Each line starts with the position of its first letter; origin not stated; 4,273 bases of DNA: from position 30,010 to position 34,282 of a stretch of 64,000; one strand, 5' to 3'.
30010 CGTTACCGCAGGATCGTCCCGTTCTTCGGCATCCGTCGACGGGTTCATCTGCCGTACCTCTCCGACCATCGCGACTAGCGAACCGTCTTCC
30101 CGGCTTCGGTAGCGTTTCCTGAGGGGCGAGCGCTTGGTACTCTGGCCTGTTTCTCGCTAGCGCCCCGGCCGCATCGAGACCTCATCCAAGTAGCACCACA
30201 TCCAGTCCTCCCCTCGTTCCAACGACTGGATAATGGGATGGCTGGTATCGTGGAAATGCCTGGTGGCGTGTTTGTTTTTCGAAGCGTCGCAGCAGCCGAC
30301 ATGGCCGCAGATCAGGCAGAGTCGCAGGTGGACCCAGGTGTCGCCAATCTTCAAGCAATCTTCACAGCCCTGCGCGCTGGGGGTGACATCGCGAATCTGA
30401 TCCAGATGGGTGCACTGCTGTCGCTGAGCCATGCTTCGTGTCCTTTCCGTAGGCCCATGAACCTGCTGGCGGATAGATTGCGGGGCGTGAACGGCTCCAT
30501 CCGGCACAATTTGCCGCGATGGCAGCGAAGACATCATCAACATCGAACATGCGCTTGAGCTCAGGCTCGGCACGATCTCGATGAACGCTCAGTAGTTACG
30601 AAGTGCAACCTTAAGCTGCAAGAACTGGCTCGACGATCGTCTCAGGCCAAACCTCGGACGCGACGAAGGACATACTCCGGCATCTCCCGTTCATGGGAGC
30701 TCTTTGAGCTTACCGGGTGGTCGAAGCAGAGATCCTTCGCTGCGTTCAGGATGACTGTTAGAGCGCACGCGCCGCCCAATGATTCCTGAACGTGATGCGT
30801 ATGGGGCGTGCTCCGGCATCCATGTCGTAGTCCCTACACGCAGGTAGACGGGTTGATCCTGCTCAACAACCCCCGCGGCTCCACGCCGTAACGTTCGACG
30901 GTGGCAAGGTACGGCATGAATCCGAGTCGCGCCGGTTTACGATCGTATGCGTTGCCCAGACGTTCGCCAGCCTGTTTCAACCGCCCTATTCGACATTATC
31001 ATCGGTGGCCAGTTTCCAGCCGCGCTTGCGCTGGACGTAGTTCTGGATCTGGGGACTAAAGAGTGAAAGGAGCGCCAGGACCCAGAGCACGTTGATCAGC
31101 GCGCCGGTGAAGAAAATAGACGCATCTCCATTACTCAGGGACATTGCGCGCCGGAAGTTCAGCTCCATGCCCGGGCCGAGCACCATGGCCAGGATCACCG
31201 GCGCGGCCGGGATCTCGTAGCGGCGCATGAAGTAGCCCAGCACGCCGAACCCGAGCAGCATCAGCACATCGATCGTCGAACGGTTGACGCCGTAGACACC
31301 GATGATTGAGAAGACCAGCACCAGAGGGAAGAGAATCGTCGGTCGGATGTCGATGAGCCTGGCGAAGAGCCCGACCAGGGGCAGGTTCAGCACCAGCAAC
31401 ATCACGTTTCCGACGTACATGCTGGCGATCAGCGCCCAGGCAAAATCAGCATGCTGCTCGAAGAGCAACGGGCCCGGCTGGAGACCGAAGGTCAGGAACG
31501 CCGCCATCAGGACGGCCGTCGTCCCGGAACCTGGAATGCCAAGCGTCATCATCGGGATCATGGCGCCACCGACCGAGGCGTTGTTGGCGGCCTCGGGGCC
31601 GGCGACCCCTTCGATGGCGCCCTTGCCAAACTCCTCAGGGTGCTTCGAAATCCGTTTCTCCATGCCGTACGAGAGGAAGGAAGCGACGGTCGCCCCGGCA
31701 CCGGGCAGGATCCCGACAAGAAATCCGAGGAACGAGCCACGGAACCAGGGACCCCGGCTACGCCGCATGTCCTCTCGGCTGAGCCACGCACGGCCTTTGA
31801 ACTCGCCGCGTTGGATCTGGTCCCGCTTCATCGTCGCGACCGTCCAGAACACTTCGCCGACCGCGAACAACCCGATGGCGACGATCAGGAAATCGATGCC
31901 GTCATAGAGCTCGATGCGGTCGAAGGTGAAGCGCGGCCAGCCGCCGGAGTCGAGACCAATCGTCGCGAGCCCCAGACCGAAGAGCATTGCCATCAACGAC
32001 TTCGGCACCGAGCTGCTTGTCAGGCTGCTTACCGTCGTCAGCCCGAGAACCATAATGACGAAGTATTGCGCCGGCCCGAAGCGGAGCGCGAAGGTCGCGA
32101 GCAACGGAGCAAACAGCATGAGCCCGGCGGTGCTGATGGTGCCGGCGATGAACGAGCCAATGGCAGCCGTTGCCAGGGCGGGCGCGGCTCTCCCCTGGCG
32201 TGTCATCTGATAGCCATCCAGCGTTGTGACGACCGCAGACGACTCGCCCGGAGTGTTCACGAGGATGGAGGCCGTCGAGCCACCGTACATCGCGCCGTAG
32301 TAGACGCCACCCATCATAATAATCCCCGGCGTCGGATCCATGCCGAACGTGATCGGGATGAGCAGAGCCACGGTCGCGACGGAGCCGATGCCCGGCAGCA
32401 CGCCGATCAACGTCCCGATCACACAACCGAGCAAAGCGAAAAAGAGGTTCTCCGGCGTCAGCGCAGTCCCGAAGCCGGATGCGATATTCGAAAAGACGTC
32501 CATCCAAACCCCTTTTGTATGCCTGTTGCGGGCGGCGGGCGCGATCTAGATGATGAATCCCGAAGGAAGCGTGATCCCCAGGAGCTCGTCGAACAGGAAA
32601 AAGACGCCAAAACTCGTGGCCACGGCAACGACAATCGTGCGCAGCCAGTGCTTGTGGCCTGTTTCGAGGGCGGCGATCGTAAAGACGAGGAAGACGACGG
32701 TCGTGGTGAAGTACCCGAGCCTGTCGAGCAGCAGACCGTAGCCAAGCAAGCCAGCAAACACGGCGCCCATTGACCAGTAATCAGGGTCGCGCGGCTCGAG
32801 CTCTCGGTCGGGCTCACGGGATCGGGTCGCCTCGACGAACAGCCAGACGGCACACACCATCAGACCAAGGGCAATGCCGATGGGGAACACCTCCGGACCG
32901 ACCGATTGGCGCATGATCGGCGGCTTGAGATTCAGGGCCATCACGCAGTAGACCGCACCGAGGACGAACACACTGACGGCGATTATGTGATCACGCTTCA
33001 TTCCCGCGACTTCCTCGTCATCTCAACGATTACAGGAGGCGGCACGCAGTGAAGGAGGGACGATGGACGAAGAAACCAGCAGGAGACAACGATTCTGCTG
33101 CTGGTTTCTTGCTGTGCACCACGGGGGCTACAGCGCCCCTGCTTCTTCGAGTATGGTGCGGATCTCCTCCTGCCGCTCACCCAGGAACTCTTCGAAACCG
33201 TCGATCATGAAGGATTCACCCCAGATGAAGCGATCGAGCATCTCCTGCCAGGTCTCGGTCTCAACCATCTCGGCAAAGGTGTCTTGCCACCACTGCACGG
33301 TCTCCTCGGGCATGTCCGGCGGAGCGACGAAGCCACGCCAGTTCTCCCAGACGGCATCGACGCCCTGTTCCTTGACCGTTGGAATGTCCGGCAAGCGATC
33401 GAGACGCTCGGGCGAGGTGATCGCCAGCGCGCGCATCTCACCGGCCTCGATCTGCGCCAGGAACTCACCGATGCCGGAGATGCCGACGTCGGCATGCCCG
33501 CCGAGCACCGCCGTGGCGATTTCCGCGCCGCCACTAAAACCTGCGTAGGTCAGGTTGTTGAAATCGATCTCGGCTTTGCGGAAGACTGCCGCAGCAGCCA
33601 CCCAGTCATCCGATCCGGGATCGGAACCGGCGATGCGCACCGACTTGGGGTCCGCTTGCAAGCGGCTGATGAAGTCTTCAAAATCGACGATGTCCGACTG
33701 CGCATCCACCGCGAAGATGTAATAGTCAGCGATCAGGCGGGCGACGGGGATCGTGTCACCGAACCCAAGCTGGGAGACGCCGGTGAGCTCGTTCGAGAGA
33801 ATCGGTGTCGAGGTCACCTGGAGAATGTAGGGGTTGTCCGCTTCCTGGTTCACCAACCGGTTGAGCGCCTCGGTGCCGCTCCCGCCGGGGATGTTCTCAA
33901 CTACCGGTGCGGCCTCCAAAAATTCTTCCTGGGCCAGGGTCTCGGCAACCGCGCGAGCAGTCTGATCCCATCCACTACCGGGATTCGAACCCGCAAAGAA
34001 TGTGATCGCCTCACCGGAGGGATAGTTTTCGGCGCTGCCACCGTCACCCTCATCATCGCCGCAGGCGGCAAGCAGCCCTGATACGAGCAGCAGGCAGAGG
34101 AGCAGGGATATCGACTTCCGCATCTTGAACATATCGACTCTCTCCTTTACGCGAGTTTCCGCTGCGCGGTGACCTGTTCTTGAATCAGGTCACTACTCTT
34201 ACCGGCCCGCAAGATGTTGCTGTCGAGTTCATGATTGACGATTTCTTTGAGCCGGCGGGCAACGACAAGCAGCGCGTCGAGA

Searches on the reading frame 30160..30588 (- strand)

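Call 63: search_protein_families(library=pfam, proteins=[window:30160-30588:-], max_evalue=0.01)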
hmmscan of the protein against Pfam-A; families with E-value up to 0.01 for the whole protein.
window:30160-30588:- (143 aa): 1 family
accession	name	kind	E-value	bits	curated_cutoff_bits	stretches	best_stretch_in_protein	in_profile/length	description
PF02148.25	zf-UBP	-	3.7e-14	53.2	22.7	1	75-136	1-55/63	Zn-finger in ubiquitin-hydrolases and other protein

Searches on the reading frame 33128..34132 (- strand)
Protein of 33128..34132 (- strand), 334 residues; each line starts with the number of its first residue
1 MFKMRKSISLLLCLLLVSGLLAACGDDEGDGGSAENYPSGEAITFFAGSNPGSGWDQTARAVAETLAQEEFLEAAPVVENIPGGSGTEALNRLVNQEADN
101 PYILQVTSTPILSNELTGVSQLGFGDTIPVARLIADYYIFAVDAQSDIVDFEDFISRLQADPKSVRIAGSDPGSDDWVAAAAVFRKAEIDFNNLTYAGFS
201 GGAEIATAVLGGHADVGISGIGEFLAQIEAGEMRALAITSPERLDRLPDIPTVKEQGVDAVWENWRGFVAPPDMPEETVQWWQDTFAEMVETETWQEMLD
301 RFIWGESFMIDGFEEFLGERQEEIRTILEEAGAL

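Call 12: search_protein_families(library=pfam, proteins=[window:33128-34132:-])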
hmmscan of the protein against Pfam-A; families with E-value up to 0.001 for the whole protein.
window:33128-34132:- (334 aa): 2 families
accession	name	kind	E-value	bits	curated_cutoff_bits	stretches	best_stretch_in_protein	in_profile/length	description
PF03401.19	TctC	-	8.8e-23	81.6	27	1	59-302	2-242/274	Tripartite tricarboxylate transporter family receptor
PF12974.12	Phosphonate-bd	-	0.00037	20.4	27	0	138-303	87-230/242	ABC transporter, phosphonate, periplasmic substrate-binding protein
